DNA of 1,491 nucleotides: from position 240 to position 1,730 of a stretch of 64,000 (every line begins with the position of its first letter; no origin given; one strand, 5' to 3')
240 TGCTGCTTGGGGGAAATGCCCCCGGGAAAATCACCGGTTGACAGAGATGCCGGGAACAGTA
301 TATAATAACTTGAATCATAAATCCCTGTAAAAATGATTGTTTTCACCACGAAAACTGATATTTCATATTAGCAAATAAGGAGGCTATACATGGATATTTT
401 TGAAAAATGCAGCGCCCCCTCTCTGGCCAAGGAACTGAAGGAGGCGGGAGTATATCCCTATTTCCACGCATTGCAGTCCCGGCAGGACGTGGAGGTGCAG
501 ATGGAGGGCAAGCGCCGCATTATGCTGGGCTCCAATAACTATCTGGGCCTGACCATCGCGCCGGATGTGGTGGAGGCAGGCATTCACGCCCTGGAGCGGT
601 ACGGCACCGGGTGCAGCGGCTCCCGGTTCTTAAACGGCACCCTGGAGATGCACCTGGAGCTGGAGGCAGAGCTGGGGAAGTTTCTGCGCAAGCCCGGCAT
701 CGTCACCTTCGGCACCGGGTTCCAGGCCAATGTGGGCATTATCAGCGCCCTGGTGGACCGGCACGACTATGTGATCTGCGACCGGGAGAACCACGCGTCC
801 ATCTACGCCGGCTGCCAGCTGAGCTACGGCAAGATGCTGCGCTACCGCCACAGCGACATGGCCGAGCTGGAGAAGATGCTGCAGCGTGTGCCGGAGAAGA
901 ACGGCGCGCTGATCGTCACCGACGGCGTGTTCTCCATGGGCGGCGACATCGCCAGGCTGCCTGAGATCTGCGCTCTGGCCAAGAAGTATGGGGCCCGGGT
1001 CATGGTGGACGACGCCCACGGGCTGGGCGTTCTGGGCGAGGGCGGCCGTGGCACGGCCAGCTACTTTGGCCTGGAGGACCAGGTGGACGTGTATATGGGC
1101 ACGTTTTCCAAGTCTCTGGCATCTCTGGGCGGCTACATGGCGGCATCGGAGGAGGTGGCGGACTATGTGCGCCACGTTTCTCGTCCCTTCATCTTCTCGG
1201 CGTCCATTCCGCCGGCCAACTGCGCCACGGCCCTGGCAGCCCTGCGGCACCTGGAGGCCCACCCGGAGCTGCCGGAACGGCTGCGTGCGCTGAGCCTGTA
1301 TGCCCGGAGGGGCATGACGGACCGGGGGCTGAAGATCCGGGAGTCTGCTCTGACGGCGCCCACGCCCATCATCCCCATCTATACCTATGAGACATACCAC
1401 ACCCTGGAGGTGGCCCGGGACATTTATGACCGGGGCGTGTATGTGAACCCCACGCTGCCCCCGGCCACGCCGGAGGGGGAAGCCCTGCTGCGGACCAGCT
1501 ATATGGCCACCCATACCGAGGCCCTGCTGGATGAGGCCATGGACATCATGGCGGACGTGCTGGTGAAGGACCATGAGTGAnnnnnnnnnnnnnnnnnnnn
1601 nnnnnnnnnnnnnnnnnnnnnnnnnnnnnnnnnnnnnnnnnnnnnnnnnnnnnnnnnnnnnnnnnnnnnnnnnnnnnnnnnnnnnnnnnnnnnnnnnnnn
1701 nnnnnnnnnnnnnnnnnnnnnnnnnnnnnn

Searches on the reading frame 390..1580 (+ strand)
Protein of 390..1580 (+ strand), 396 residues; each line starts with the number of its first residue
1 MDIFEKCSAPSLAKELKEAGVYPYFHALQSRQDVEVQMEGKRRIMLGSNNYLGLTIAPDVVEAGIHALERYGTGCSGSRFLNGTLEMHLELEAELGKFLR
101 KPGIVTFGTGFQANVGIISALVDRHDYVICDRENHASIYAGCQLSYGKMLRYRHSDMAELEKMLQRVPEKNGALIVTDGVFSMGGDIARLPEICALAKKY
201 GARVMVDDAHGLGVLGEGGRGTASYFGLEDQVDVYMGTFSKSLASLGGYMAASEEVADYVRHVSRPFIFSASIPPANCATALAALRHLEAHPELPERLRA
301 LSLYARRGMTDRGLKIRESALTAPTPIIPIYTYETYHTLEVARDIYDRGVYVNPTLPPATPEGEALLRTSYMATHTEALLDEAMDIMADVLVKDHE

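Call 7: search_protein_families(library=pfam, proteins=[window:390-1580:+])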
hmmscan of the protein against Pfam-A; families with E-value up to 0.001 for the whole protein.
window:390-1580:+ (396 aa): 2 families
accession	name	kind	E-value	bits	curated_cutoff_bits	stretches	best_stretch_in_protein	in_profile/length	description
PF00155.27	Aminotran_1_2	-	5.2e-50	171.1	19.7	1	44-385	4-359/361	Aminotransferase class I and II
PF01212.27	Beta_elim_lyase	-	3.3e-06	27.1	27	1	89-262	35-221/288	Beta-eliminating lyase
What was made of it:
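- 390..2364 (+): Host chromosomal genes next to ohyA: a class-I/II aminotransferase (390-1580, CDB27348.1) and an SDR (1573-2364, CDB27349.1). GC is about 64%. Pfam (call 7).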

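Call 34: find_encoding_contigs(protein=window:390-1580:+, flank=10000, max_places=10)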
Protein window:390-1580:+ (396 aa): 24 contigs read that carry it; 10 places shown.
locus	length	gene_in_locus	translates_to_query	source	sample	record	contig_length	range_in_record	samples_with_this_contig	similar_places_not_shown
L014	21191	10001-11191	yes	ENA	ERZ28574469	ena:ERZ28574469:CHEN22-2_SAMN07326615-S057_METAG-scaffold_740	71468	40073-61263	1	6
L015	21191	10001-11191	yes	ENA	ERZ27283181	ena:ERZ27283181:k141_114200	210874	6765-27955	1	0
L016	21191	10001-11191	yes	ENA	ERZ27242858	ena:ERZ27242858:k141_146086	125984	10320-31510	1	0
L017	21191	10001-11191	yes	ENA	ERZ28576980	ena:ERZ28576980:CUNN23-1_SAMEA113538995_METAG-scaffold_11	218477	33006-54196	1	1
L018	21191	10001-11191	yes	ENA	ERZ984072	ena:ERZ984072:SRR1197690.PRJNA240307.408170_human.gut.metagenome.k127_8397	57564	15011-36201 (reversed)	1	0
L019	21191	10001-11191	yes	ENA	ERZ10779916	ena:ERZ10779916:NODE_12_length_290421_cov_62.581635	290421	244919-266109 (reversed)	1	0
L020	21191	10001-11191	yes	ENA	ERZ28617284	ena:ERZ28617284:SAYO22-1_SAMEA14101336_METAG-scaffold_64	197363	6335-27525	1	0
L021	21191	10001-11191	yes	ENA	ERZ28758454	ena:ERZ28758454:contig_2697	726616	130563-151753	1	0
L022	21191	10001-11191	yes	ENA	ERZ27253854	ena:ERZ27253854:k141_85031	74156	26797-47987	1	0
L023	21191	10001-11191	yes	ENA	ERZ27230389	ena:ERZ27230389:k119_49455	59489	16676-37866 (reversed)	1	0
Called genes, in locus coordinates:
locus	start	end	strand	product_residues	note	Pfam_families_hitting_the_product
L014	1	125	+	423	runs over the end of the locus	PF00675:Peptidase_M16, PF05193:Peptidase_M16_C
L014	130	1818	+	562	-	PF01432:Peptidase_M3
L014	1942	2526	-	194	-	-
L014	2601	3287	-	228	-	PF00392:GntR, PF07729:FCD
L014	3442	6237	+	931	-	PF00037:Fer4 (weak), PF12837:Fer4_6 (faint), PF14691:Fer4_20, PF00890:FAD_binding_2 (weak), PF01266:DAO, PF01946:Thi4 (weak), PF07992:Pyr_redox_2, PF13450:NAD_binding_8, +3 more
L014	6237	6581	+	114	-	PF01155:HypA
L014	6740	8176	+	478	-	PF00070:Pyr_redox (faint), PF00890:FAD_binding_2 (weak), PF01266:DAO, PF05834:Lycopene_cycl (weak), PF07992:Pyr_redox_2 (faint), PF13738:Pyr_redox_3 (faint), PF04324:Fer2_BFD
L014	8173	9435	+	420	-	PF00070:Pyr_redox (faint), PF00890:FAD_binding_2 (faint), PF01266:DAO (faint), PF03486:HI0933_like (faint), PF07992:Pyr_redox_2, PF12831:FAD_oxidored (weak), PF13450:NAD_binding_8 (weak), PF13738:Pyr_redox_3 (weak)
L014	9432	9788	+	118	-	PF07892:DUF1667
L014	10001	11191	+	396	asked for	PF00155:Aminotran_1_2, PF01212:Beta_elim_lyase (weak)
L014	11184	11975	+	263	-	PF00106:adh_short, PF01370:Epimerase, PF08659:KR, PF13460:NAD_binding_10 (weak), PF13561:adh_short_C2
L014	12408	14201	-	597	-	PF06100:MCRA, PF13450:NAD_binding_8 (weak)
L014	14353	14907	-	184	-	PF00440:TetR_N (weak), PF14278:TetR_C_8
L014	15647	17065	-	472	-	PF14659:Phage_int_SAM_3, PF00589:Phage_integrase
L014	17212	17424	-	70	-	PF12728:HTH_17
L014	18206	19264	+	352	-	PF09588:YqaJ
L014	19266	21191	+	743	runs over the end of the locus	PF23139:OB_YrrC (weak), PF14490:HHH_RecD2, PF13086:AAA_11 (weak), PF13245:AAA_19, PF13604:AAA_30, PF18335:SH3_13, PF01443:Viral_helicase1 (weak), PF13538:UvrD_C_2, +3 more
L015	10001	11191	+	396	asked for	PF00155:Aminotran_1_2, PF01212:Beta_elim_lyase (weak)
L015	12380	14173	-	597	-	PF06100:MCRA, PF13450:NAD_binding_8 (weak)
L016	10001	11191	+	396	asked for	PF00155:Aminotran_1_2, PF01212:Beta_elim_lyase (weak)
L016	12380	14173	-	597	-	PF06100:MCRA, PF13450:NAD_binding_8 (weak)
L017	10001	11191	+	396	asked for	PF00155:Aminotran_1_2, PF01212:Beta_elim_lyase (weak)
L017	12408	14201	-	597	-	PF06100:MCRA, PF13450:NAD_binding_8 (weak)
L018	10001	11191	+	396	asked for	PF00155:Aminotran_1_2, PF01212:Beta_elim_lyase (weak)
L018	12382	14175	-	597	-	PF06100:MCRA, PF13450:NAD_binding_8 (weak)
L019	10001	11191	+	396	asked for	PF00155:Aminotran_1_2, PF01212:Beta_elim_lyase (weak)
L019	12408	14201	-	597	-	PF06100:MCRA, PF13450:NAD_binding_8 (weak)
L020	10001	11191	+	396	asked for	PF00155:Aminotran_1_2, PF01212:Beta_elim_lyase (weak)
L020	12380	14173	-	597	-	PF06100:MCRA, PF13450:NAD_binding_8 (weak)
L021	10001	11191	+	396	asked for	PF00155:Aminotran_1_2, PF01212:Beta_elim_lyase (weak)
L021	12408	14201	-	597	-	PF06100:MCRA, PF13450:NAD_binding_8 (weak)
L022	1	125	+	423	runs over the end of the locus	PF00675:Peptidase_M16, PF05193:Peptidase_M16_C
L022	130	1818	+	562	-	PF01432:Peptidase_M3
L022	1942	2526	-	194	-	-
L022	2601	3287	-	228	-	PF00392:GntR, PF07729:FCD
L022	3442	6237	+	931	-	PF00037:Fer4 (weak), PF12837:Fer4_6 (faint), PF14691:Fer4_20, PF00890:FAD_binding_2 (weak), PF01266:DAO, PF01946:Thi4 (weak), PF07992:Pyr_redox_2, PF13450:NAD_binding_8, +3 more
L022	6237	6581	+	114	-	PF01155:HypA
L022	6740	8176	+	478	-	PF00070:Pyr_redox (faint), PF00890:FAD_binding_2 (weak), PF01266:DAO, PF05834:Lycopene_cycl (weak), PF07992:Pyr_redox_2 (faint), PF13738:Pyr_redox_3 (faint), PF04324:Fer2_BFD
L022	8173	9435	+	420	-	PF00070:Pyr_redox (faint), PF00890:FAD_binding_2 (faint), PF01266:DAO (faint), PF03486:HI0933_like (faint), PF07992:Pyr_redox_2, PF12831:FAD_oxidored (weak), PF13450:NAD_binding_8 (weak), PF13738:Pyr_redox_3 (weak)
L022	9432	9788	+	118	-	PF07892:DUF1667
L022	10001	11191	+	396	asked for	PF00155:Aminotran_1_2, PF01212:Beta_elim_lyase (weak)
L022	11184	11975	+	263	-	PF00106:adh_short, PF01370:Epimerase, PF08659:KR, PF13460:NAD_binding_10 (weak), PF13561:adh_short_C2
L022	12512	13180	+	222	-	-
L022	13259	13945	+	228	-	-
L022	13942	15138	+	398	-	PF07275:ArdA (weak)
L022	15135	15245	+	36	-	-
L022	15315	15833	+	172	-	-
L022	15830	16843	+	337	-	PF18843:LPD28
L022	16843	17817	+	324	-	PF14192:DUF4314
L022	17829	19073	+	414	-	-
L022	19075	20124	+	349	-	-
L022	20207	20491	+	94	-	-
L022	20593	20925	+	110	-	-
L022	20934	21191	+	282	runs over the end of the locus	PF02086:MethyltransfD12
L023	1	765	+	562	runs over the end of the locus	PF01432:Peptidase_M3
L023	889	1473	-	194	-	-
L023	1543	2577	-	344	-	-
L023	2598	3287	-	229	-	PF00392:GntR, PF07729:FCD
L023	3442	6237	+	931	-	PF00037:Fer4 (weak), PF12837:Fer4_6 (faint), PF14691:Fer4_20, PF00890:FAD_binding_2 (weak), PF01266:DAO, PF01946:Thi4 (weak), PF07992:Pyr_redox_2, PF13450:NAD_binding_8, +3 more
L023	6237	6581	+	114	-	PF01155:HypA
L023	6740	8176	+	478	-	PF00070:Pyr_redox (faint), PF00890:FAD_binding_2 (weak), PF01266:DAO, PF05834:Lycopene_cycl (weak), PF07992:Pyr_redox_2 (faint), PF13738:Pyr_redox_3 (faint), PF04324:Fer2_BFD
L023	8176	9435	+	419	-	PF00070:Pyr_redox (faint), PF00890:FAD_binding_2 (faint), PF01266:DAO (faint), PF03486:HI0933_like (faint), PF07992:Pyr_redox_2, PF12831:FAD_oxidored (weak), PF13450:NAD_binding_8 (weak), PF13738:Pyr_redox_3 (weak)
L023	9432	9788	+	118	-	PF07892:DUF1667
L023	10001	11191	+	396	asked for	PF00155:Aminotran_1_2, PF01212:Beta_elim_lyase (weak)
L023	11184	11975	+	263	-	PF00106:adh_short, PF01370:Epimerase, PF08659:KR, PF13460:NAD_binding_10 (weak), PF13561:adh_short_C2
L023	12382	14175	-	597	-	PF06100:MCRA, PF13450:NAD_binding_8 (weak)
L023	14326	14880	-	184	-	PF00440:TetR_N (weak), PF14278:TetR_C_8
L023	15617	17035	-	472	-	PF14659:Phage_int_SAM_3, PF00589:Phage_integrase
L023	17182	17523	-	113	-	PF12728:HTH_17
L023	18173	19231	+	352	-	PF09588:YqaJ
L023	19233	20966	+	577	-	PF23139:OB_YrrC (weak), PF14520:HHH_5 (faint), PF14490:HHH_RecD2, PF13401:AAA_22 (faint), PF02562:PhoH (faint), PF13086:AAA_11 (weak), PF13245:AAA_19, PF13604:AAA_30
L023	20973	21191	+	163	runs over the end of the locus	PF18335:SH3_13, PF01443:Viral_helicase1, PF13538:UvrD_C_2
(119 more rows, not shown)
